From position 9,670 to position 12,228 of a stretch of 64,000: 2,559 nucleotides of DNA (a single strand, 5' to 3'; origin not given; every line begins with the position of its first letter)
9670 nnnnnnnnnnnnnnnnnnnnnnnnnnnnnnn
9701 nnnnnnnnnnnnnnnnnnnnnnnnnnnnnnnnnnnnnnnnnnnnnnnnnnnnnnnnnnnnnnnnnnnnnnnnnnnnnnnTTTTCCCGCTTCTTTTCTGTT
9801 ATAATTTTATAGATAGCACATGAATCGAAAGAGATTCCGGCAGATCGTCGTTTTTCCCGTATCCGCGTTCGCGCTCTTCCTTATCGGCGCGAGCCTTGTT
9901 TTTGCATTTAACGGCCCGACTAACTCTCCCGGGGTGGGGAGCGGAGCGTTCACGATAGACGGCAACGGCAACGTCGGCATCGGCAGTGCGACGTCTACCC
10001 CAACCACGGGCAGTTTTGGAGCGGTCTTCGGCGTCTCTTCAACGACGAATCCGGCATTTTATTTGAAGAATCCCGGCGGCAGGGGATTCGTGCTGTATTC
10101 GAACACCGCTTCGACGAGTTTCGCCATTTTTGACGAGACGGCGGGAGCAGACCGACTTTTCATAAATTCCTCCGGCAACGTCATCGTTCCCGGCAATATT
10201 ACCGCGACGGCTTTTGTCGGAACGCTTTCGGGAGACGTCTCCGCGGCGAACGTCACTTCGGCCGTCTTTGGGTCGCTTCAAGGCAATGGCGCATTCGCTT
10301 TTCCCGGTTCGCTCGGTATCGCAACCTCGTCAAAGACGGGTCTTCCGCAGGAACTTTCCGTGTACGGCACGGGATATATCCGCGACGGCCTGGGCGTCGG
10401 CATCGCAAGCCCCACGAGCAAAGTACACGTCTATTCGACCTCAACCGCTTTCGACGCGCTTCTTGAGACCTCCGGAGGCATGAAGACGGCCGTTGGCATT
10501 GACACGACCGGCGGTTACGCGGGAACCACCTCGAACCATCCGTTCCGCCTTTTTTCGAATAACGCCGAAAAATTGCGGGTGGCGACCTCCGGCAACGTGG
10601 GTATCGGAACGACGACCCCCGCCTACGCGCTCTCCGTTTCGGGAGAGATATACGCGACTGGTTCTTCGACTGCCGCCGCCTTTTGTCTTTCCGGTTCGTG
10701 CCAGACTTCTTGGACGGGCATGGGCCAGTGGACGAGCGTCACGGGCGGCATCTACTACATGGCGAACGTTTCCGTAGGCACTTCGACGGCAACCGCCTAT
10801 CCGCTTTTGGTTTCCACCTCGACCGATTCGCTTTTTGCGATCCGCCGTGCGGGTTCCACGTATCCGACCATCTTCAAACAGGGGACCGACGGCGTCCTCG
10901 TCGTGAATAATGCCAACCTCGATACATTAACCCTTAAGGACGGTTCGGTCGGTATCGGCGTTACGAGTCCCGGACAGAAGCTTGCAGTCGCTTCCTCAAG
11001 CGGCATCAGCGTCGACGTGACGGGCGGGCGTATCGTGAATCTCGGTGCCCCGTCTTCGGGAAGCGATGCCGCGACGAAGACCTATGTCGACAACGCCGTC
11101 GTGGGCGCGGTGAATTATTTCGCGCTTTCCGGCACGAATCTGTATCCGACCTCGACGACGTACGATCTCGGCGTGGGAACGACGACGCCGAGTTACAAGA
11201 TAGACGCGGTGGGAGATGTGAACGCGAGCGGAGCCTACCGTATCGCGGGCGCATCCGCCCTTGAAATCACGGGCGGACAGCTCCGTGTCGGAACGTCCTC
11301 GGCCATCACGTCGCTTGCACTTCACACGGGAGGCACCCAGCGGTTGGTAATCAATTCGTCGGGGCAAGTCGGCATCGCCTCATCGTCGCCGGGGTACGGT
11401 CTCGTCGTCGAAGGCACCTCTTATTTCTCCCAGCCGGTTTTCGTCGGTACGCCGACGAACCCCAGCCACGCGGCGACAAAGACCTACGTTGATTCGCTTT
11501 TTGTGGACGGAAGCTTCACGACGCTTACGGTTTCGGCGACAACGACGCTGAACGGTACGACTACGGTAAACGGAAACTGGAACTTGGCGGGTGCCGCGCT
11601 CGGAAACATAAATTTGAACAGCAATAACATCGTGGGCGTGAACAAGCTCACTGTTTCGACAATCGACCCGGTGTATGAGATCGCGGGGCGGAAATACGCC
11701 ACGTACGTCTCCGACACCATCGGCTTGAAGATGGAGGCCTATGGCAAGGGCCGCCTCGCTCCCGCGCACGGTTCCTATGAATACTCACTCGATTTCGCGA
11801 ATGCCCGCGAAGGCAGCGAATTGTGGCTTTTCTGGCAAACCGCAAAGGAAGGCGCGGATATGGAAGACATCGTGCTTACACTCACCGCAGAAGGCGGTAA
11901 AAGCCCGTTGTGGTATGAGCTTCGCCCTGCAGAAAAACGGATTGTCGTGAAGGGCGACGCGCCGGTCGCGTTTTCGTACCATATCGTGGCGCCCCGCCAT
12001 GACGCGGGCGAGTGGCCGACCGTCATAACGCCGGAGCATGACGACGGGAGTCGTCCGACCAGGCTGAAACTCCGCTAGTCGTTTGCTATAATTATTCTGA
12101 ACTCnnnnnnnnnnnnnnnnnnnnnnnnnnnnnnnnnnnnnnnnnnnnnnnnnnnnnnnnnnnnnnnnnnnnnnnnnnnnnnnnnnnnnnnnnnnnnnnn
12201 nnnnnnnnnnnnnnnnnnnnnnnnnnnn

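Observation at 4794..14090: Duplicated module: giant tail-fibre-like secreted protein plus anchored cupredoxin-like protein, flanking an ABC exporter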

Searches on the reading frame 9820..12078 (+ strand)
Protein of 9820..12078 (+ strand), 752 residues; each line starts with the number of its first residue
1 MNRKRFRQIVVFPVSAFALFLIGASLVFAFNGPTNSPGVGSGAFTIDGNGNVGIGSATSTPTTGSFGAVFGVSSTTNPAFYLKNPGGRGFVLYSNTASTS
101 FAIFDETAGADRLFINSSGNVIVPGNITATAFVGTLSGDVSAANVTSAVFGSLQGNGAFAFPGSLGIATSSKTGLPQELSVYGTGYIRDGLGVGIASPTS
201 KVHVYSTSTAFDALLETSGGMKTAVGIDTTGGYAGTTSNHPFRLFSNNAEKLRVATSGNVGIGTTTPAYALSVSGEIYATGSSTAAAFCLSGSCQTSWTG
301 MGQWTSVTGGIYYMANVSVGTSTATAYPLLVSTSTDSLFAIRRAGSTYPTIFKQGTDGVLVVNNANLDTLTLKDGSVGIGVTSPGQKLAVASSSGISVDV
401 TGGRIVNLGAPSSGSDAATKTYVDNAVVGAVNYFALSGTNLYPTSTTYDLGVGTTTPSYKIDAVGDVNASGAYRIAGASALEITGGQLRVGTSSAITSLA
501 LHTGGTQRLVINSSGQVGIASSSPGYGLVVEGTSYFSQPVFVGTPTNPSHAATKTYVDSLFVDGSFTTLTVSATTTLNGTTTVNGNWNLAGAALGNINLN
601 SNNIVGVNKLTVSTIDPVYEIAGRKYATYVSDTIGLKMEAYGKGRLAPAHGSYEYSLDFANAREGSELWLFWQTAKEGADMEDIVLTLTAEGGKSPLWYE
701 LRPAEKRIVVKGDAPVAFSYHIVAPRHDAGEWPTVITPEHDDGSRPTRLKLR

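Call 3: search_protein_families(library=pfam, proteins=[window:9820-12078:+], max_evalue=1)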
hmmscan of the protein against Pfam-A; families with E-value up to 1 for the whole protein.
window:9820-12078:+ (752 aa): 1 family
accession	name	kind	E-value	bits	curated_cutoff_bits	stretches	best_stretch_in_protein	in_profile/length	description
PF04519.19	Bactofilin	-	0.55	11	27.9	0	571-606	3-38/98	Polymer-forming cytoskeletal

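Call 6: search_protein_families(library=ncbifam, proteins=[window:9820-12078:+], max_evalue=1)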
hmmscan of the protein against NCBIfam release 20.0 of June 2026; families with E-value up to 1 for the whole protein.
window:9820-12078:+ (752 aa): 0 families

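Call 7: search_protein_families(library=phrogs, proteins=[window:9820-12078:+], max_evalue=1)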
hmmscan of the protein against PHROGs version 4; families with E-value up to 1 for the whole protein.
window:9820-12078:+ (752 aa): 3 families
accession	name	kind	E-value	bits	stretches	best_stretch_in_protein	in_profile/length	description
phrog_9942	-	tail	1.7e-08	34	3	225-330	1080-1163/1178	tail fiber protein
phrog_18345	-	tail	2.6e-07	30.3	3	431-575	173-310/956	tail fiber protein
phrog_17490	-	unknown function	0.011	16.2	1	677-729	179-233/266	-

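Call 69: search_dna_similar(query=window:9820-12078:+, collection=phages, mode=protein, max_evalue=0.001, max_rows=15)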
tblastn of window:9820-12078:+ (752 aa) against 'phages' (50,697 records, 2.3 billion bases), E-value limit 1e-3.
Records with a match: 17; places in all: 21; records where one place covers at least 80% of the query: 0.
Best place of each record, by identity: <60% 17.
By first word of the organism name: Synechococcus 6; Cyanophage 3; Thermus 2; Gordonia 2; Roseobacter 2; Pelagibacter 2.
By host as written in the record: Synechococcus sp. 2; Synechococcus sp. CC9605 2; Synechococcus sp. WH 7803 2; Gordonia rubripertincta NRRL B-16540 2; Candidatus Pelagibacter sp H2P3alpha 2; Synechococcus sp. KCZYC6 2; Parasynechococcus marenigrum WH 8102 1; Thermus thermophilus HB27 1; and 3 more.
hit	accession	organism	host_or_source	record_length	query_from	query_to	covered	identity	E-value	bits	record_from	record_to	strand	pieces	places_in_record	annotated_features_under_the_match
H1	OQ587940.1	Synechococcus phage S-CRES2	Synechococcus sp.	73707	40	565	70%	24.5%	6e-4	50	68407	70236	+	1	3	chaperone of endosialidase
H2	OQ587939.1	Synechococcus phage S-CRES1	Synechococcus sp.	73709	40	565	70%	24.5%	6e-4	50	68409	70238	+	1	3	chaperone of endosialidase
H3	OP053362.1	Cyanophage S-TIM54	Parasynechococcus marenigrum WH 8102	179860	23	537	68%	24.2%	8e-6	56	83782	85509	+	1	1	virion structural protein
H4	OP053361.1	Cyanophage S-TIM61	Synechococcus sp. CC9605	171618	238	537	40%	25.5%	5e-6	56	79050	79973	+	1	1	virion structural protein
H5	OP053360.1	Cyanophage S-TIM66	Synechococcus sp. CC9605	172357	238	542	41%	24.9%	4e-5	53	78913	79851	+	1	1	virion structural protein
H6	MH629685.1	Synechococcus virus S-PRM1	Synechococcus sp. WH 7803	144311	252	533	38%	26.5%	2e-4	51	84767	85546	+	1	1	putative tail fiber-like protein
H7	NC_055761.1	Synechococcus virus S-PRM1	Synechococcus sp. WH 7803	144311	252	533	38%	26.5%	2e-4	51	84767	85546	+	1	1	tail fiber protein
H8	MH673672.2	Thermus phage phiFa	Thermus thermophilus HB27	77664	251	471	29%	29.4%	9e-5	52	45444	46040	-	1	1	distal tail fiber protein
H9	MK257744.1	Thermus phage YS40_Isch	Thermus thermophilus HB8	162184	249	477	30%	27.8%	6e-7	59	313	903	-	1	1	hypothetical protein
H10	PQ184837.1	Gordonia phage ScarletRaider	Gordonia rubripertincta NRRL B-16540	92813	331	467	18%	33.3%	8e-4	49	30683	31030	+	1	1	38: hypothetical protein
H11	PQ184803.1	Gordonia phage FlyingTortilla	Gordonia rubripertincta NRRL B-16540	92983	331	467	18%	33.3%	8e-4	49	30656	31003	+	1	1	38: hypothetical protein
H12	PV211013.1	Roseobacter phage CRP-823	Roseobacter sp. FZCC0197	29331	191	327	18%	29.8%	4e-5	53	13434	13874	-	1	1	tail fiber domain-containing protein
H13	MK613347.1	Roseobacter phage CRP-5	Rhodobacteraceae bacterium FZCC0040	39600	163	277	15%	32.8%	6e-4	50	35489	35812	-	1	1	putative structural protein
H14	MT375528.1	Pelagibacter phage Jormungand EXVC012P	Candidatus Pelagibacter sp H2P3alpha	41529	180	307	17%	28.5%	5e-4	50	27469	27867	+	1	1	tail fiber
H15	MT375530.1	Pelagibacter phage Ran EXVC014P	Candidatus Pelagibacter sp H2P3alpha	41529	180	307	17%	28.5%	5e-4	50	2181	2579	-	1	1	tail fiber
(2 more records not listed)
